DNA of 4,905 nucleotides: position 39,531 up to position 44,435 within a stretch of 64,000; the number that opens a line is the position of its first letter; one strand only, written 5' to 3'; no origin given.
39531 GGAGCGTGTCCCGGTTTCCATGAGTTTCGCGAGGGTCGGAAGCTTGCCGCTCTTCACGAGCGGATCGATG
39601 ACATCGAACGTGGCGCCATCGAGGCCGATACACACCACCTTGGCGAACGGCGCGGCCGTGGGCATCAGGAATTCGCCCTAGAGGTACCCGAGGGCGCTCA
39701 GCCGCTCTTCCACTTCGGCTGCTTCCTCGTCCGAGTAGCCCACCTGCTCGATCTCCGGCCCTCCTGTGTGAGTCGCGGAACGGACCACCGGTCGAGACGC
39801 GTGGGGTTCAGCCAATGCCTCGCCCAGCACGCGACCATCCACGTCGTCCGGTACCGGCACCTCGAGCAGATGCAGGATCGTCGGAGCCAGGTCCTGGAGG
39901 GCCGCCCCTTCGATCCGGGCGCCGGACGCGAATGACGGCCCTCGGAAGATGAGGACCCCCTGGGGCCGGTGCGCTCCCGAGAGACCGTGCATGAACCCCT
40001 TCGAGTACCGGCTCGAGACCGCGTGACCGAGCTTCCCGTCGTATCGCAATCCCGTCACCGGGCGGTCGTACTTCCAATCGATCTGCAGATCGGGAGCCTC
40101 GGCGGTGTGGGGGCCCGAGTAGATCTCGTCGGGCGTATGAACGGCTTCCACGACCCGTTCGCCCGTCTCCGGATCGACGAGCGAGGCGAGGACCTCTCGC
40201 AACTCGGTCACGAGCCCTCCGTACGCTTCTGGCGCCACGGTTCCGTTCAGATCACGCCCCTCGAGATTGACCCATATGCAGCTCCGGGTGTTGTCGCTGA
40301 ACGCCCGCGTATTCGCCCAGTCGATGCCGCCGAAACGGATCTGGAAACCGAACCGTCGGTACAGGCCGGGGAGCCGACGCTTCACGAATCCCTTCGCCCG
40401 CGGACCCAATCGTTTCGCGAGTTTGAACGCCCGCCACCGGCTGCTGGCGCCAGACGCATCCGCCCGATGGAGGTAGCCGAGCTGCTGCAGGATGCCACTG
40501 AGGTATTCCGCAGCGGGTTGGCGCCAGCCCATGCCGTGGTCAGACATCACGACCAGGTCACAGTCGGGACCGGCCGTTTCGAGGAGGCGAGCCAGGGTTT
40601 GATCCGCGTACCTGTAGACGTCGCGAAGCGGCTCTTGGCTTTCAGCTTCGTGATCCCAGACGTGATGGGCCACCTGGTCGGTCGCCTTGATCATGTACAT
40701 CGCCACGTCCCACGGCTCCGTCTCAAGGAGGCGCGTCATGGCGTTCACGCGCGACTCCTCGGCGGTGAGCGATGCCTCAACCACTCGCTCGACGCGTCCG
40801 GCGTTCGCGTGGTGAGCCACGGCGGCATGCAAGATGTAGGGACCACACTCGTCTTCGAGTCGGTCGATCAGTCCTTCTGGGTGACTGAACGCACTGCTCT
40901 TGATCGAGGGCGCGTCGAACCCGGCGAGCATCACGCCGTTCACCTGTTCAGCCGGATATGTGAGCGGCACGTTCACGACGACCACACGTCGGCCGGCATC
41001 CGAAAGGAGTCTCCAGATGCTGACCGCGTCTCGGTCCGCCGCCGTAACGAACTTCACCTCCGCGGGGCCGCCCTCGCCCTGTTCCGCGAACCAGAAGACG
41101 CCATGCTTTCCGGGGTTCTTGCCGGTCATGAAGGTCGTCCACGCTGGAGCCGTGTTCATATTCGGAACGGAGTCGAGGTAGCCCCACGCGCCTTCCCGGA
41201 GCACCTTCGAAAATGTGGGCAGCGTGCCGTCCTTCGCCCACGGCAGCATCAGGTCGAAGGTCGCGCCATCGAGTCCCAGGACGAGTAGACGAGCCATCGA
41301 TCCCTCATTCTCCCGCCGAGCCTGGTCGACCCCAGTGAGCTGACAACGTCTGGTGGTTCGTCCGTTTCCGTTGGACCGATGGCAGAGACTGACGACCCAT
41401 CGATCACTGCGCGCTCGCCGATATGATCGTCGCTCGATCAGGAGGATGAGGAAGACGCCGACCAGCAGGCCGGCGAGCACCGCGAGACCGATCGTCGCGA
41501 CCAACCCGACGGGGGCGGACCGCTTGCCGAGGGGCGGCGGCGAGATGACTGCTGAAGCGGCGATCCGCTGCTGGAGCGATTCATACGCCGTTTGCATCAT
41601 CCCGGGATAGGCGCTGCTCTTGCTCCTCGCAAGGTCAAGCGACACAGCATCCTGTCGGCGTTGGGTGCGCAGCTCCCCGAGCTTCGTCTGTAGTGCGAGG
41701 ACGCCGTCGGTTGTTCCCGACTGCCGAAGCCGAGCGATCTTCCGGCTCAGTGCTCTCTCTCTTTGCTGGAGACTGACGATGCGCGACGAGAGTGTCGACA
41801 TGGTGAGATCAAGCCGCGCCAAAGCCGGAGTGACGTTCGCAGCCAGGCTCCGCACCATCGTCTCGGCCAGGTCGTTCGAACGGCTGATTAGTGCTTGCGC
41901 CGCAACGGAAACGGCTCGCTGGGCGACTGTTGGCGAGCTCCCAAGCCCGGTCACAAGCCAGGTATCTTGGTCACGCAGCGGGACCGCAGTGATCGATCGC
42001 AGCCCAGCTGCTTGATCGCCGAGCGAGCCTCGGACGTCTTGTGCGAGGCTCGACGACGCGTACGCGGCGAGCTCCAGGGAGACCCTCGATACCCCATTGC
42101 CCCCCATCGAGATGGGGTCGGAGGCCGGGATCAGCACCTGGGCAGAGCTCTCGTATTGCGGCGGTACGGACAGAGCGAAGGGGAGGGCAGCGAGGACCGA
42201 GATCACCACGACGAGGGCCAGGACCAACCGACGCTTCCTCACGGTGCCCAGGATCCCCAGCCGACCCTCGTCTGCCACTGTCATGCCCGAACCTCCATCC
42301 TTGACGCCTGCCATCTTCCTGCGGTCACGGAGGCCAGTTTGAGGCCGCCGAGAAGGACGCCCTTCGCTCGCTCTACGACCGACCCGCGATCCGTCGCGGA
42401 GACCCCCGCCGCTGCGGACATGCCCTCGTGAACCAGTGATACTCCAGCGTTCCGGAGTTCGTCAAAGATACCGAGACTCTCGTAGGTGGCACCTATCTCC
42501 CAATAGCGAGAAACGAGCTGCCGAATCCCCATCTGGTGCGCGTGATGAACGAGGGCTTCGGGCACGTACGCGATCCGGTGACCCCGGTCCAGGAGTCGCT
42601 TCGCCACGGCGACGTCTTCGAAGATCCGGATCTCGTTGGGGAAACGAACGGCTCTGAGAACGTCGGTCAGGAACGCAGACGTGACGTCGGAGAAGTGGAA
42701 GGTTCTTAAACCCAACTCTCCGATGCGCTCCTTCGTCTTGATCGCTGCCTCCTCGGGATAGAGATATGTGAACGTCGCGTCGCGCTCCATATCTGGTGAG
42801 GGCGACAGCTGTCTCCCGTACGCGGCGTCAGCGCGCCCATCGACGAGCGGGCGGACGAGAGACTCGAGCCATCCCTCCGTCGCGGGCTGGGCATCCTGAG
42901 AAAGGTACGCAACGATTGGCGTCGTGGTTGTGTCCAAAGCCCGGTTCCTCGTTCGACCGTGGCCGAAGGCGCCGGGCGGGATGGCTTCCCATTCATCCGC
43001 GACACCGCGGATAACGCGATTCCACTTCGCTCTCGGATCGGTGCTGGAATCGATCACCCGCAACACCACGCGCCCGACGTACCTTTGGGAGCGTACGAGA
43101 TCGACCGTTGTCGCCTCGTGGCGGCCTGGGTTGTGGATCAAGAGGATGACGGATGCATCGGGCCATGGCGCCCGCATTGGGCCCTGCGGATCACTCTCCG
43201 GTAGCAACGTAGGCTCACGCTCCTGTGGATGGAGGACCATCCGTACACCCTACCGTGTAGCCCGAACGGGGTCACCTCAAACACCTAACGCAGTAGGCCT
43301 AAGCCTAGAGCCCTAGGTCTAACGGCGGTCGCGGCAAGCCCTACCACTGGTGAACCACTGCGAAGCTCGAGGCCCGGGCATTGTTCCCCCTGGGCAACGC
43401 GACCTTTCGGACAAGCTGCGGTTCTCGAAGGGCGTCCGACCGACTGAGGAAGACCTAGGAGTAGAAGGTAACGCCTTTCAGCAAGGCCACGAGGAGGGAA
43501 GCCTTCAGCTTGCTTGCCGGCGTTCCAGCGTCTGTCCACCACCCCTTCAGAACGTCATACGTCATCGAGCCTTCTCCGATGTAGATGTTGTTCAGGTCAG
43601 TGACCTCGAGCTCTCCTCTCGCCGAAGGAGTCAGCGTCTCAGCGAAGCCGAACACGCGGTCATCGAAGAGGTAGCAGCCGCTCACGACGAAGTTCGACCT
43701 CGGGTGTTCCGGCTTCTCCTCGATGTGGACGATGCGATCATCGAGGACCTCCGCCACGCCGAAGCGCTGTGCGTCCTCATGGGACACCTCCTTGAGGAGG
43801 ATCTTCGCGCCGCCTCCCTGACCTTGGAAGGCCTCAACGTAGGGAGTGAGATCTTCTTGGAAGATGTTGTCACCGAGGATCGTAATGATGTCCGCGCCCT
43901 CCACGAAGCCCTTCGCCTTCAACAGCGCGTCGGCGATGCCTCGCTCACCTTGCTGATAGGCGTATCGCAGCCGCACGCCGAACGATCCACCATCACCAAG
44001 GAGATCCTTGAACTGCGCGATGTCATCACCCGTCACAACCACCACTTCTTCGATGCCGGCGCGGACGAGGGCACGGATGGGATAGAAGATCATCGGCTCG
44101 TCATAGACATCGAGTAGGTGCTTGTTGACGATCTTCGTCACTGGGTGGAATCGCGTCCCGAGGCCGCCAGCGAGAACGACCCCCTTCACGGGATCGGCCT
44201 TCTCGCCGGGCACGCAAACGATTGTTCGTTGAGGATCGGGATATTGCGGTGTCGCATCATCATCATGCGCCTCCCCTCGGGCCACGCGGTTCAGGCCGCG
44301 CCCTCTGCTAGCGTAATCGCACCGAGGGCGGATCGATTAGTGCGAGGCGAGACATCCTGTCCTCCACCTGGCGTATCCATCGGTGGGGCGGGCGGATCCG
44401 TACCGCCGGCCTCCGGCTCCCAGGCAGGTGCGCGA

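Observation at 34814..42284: Tandem array of four cytoplasmic NPP-like alkaline-phosphatase-superfamily paralogues with a shared acidic-LGY[VL] C-terminal tail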

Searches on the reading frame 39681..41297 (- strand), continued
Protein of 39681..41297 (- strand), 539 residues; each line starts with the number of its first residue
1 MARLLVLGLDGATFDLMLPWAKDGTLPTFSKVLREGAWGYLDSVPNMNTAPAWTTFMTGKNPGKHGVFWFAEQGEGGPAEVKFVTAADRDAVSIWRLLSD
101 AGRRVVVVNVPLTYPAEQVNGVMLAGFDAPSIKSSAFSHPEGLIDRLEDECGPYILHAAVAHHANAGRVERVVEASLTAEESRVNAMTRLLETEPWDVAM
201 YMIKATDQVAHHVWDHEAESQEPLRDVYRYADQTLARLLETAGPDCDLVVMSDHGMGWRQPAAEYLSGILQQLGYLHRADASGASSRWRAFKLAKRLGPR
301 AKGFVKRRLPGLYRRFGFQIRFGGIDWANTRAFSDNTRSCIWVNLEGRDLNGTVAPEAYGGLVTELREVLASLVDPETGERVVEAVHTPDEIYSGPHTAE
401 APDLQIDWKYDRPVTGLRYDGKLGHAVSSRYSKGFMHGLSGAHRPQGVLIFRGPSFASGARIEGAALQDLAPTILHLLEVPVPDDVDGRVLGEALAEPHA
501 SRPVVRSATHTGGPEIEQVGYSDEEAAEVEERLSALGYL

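Call 70: search_protein_families(library=pfam, max_evalue=0.0001, proteins=[L037:6018-6947:+, L037:8869-9915:+, L037:12222-13601:+, L020:1629-3260:+, L020:10510-12177:+, L020:12177-13388:+, L020:13408-14289:+, L011:4549-5889:+, L011:5896-6576:+, L060:2888-3808:+])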
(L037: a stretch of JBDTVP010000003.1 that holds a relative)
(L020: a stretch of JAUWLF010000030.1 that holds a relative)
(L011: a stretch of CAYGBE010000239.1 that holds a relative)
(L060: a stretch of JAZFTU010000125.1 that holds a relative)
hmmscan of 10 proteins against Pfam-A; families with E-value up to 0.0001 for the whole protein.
L037:6018-6947:+ (310 aa): 2 families
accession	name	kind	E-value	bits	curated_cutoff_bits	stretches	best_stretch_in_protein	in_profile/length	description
PF00535.33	Glycos_transf_2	-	4.1e-30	105.4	23.3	1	26-186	1-166/168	Glycosyl transferase family 2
PF13641.12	Glyco_tranf_2_3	-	4.6e-07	30.5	27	1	25-141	3-123/230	Glycosyltransferase like family 2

L037:8869-9915:+ (349 aa): 2 families
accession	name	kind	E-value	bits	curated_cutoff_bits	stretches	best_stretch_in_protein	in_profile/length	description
PF00288.32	GHMP_kinases_N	-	3.3e-18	66.1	22.3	1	89-176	2-87/87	GHMP kinases N terminal domain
PF08544.19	GHMP_kinases_C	-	4.8e-14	53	21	1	248-327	1-81/85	GHMP kinases C terminal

L037:12222-13601:+ (460 aa): 5 families
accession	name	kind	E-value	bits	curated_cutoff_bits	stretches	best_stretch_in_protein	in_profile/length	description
PF13439.12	Glyco_transf_4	-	7.4e-22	78.6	28.5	1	65-241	3-169/170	Glycosyltransferase Family 4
PF13579.12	Glyco_trans_4_4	-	4.6e-20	73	29.7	1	65-237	2-158/158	Glycosyl transferase 4-like domain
PF00534.26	Glycos_transf_1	-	3.7e-18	66.1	26.4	1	249-417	3-171/172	Glycosyl transferases group 1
PF13692.12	Glyco_trans_1_4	-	4.1e-17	63.2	27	1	261-404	2-142/142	Glycosyl transferases group 1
PF13477.12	Glyco_trans_4_2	-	4.6e-05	24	23.4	1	73-169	16-103/139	Glycosyl transferase 4-like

L020:1629-3260:+ (544 aa): 2 families
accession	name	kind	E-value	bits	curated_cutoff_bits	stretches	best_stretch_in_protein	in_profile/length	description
PF03023.19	MurJ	-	7.7e-75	252.6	27.4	1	52-484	3-438/451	Lipid II flippase MurJ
PF01554.23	MatE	-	1.2e-09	38.5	24.9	1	269-414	18-158/161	MatE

L020:10510-12177:+ (556 aa): 1 family
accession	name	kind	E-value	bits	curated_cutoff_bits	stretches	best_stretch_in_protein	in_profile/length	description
PF04932.20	Wzy_C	-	1.1e-07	32.1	31.7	1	282-456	2-148/149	O-Antigen ligase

L020:12177-13388:+ (404 aa): 5 families
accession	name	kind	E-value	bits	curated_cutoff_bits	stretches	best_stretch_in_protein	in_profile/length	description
PF00534.26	Glycos_transf_1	-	5.2e-37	127.5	26.4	1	227-381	12-171/172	Glycosyl transferases group 1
PF13692.12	Glyco_trans_1_4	-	2.3e-31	109.4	27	1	232-367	3-141/142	Glycosyl transferases group 1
PF13439.12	Glyco_transf_4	-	1.1e-18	68.3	28.5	1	14-222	2-170/170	Glycosyltransferase Family 4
PF13524.12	Glyco_trans_1_2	-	3.8e-11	43.5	25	1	248-397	5-143/144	Glycosyl transferase-like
PF13579.12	Glyco_trans_4_4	-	7.8e-10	39.8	29.7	1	14-216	1-157/158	Glycosyl transferase 4-like domain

L020:13408-14289:+ (294 aa): 6 families
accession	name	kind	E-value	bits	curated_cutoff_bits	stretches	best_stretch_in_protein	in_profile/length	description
PF04321.23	RmlD_sub_bind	-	3.1e-81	273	27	1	8-287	2-284/287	RmlD substrate binding domain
PF01370.27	Epimerase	-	1.1e-23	84.4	20.9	1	9-185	1-204/240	NAD dependent epimerase/dehydratase family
PF16363.11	GDP_Man_Dehyd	-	2.5e-16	60.5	27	1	38-212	57-245/332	GDP-mannose 4,6 dehydratase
PF01073.25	3Beta_HSD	-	1.1e-10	41.5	22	1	37-139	49-155/280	3-beta hydroxysteroid dehydrogenase/isomerase family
PF02719.21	Polysacc_synt_2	-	1.5e-08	34.6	20.2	1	40-106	61-128/293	Polysaccharide biosynthesis protein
PF07993.18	NAD_binding_4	-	1.4e-07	31.4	20.1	1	27-154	60-205/258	Male sterility protein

L011:4549-5889:+ (447 aa): 2 families
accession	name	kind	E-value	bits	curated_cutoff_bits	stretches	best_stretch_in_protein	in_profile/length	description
PF13807.11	GNVR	-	5e-06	26.8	27.7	1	335-410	3-76/82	G-rich domain on putative tyrosine kinase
PF02706.20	Wzz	-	7.3e-06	26.7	25.5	1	12-98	8-89/91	Chain length determinant protein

L011:5896-6576:+ (227 aa): 2 families
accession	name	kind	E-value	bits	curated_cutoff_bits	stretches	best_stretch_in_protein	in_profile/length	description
PF13614.12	AAA_31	-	2.9e-10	40.8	27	1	51-186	8-150/177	AAA domain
PF01656.29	CbiA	-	2.6e-07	31.1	25.4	1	49-83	3-37/125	CobQ/CobB/MinD/ParA nucleotide binding domain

L060:2888-3808:+ (307 aa): 1 family
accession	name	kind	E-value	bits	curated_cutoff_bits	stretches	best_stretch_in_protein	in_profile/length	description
PF03706.18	LPG_synthase_TM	-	5e-30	105.4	33.4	1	9-291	2-299/302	Lysylphosphatidylglycerol synthase TM region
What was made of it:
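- On BY-kinase partner of the PCP: In archaeal locus L011 a Wzz/GNVR protein, a P-loop protein and an NPP gene coexist (call 70).
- L020 has four copies with no kinase beside them (call 70).
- Tried and rejected: Not supported (call 70, locus L011).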

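Call 77: search_solved_structures(query=A1, max_evalue=1e-7, show_alignments=3)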
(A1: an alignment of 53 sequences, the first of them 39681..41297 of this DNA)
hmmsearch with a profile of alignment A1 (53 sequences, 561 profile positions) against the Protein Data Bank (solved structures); distinct sequences matched with E-value up to 1e-7: 4.
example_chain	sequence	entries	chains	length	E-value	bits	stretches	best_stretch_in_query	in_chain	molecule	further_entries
3szy_A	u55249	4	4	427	7.5e-10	41.1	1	8-108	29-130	phosphonoacetate hydrolase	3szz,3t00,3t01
3t02_A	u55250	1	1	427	3.4e-09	38.9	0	8-108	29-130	phosphonoacetate hydrolase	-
2gsn_A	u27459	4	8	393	3e-08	35.8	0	5-76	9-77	phosphodiesterase-nucleotide pyrophosphatase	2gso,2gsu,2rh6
7n1s_A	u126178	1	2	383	3.4e-08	35.6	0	5-76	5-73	Phosphodiesterase-nucleotide pyrophosphatase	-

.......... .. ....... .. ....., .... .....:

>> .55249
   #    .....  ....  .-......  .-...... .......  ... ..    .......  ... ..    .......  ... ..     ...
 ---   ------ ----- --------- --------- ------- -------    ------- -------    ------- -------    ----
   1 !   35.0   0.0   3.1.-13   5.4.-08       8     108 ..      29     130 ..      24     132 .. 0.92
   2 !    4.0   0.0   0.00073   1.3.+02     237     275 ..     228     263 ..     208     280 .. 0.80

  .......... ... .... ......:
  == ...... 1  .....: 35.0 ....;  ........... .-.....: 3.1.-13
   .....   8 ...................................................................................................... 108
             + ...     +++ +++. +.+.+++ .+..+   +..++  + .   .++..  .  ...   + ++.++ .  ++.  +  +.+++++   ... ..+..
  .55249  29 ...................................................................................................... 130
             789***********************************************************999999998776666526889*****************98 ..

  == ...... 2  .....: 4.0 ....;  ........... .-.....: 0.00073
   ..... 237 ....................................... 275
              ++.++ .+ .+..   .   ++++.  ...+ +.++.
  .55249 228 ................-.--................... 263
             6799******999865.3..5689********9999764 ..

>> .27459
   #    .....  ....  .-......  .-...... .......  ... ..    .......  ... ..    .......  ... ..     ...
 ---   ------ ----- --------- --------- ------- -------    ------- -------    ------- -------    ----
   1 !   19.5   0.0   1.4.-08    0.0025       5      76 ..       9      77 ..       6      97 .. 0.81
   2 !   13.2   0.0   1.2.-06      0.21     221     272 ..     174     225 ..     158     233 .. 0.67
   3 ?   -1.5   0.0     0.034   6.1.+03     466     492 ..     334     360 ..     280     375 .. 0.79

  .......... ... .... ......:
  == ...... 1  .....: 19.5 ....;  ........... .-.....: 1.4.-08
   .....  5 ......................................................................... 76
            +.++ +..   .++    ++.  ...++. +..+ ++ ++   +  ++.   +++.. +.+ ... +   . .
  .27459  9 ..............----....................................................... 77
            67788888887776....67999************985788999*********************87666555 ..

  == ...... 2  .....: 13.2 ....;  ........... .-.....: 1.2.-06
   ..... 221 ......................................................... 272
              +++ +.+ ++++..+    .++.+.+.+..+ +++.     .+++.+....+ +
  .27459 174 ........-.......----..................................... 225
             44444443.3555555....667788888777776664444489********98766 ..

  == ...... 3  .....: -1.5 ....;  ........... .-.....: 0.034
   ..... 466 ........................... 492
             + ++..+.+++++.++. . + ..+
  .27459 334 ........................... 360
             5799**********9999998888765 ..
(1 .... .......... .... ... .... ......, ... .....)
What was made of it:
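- On Alkaline-phosphatase superfamily, NPP branch (Pfam PF01663): The profile alignment places family 'hGifeF' against NPP 'HGIVHN' and PhnA 'HGICGN' (call 77).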

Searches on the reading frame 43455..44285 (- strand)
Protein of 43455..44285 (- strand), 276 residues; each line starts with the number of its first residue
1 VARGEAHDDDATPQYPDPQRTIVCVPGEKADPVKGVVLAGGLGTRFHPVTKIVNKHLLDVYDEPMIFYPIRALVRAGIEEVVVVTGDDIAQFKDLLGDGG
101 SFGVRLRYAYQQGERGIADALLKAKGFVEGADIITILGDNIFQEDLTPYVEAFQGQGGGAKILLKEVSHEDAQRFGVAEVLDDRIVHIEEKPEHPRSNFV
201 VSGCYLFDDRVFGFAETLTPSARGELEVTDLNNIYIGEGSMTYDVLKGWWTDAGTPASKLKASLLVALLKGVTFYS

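Call 13: search_protein_families(library=pfam, max_evalue=0.001, proteins=[window:43455-44285:-])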
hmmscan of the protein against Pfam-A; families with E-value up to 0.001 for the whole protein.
window:43455-44285:- (276 aa): 2 families
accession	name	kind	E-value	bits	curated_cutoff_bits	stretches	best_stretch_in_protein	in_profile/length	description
PF00483.29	NTP_transferase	-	4.8e-51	174.1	21.2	1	34-264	1-240/245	Nucleotidyl transferase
PF12804.13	NTP_transf_3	-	4.1e-10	40.5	27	1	35-145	1-102/160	MobA-like NTP transferase domain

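Call 78: search_protein_families(library=ncbifam, max_evalue=0.001, proteins=[window:43455-44285:-])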
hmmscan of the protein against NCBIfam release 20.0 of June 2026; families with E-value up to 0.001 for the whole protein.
window:43455-44285:- (276 aa): 30 families (the best 25 are shown)
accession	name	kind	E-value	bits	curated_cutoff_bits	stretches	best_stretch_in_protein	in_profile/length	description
TIGR01207.1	rmlA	equivalog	6.4e-68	228.9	360.65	1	34-269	1-239/286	glucose-1-phosphate thymidylyltransferase RfbA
TIGR01208.1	rmlA_long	equivalog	2e-62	211.1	320.25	1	34-266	1-234/353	glucose-1-phosphate thymidylyltransferase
NF012024.0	PRK15480.1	equivalog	2.3e-56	191.1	588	1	34-269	5-243/292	glucose-1-phosphate thymidylyltransferase RfbA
NF041313.1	UDPGP_AglF_Halo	equivalog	4.4e-45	153.9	400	1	34-262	2-230/234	UTP--glucose-1-phosphate uridylyltransferase AglF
TIGR03992.1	Arch_glmU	subfamily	1.2e-44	152.8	292.1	1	34-262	2-223/393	bifunctional sugar-1-phosphate nucleotidylyltransferase/acetyltransferase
TIGR01099.1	galU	equivalog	5.8e-27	94.9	326.8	2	106-261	96-260/261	UTP--glucose-1-phosphate uridylyltransferase GalU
NF041173.1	Sug_nt_acttase_Thmprot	equivalog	1.4e-25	90.1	600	1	34-259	2-220/405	bifunctional sugar-1-phosphate nucleotidylyltransferase/acetyltransferase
NF052502.1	man1P_GTase_Rv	exception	1.2e-21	77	440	1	34-263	2-227/352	mannose-1-phosphate guanylyltransferase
NF045761.1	NAMPUrTaseMurU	equivalog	1.3e-17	64.5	250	1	34-257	2-218/226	N-acetylmuramate alpha-1-phosphate uridylyltransferase MurU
NF003670.0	PRK05293.1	equivalog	6.3e-17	61.6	470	1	35-264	7-256/382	glucose-1-phosphate adenylyltransferase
TIGR02091.1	glgC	equivalog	2.6e-13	49.8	424.9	1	35-264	3-257/364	glucose-1-phosphate adenylyltransferase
NF009928.0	PRK13389.1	equivalog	7.2e-13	48.3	548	1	34-86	10-62/302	UTP--glucose-1-phosphate uridylyltransferase GalU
NF041135.1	IPPtranDIPPsyn_Thcocales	equivalog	3.5e-12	46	580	1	34-263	2-214/419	bifunctional L-myo-inositol-1-phosphate cytidylyltransferase/CDP-L-myo-inositol myo-inositolphosphotransferase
NF049965.1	GlMnHpPGnyltfHddC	equivalog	4.5e-12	46.1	300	1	34-212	2-172/221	D-glycero-D-manno-heptose 1-phosphate guanosyltransferase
NF007516.0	PRK10122.1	equivalog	5.3e-12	45.5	534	1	33-86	4-57/297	UTP--glucose-1-phosphate uridylyltransferase GalF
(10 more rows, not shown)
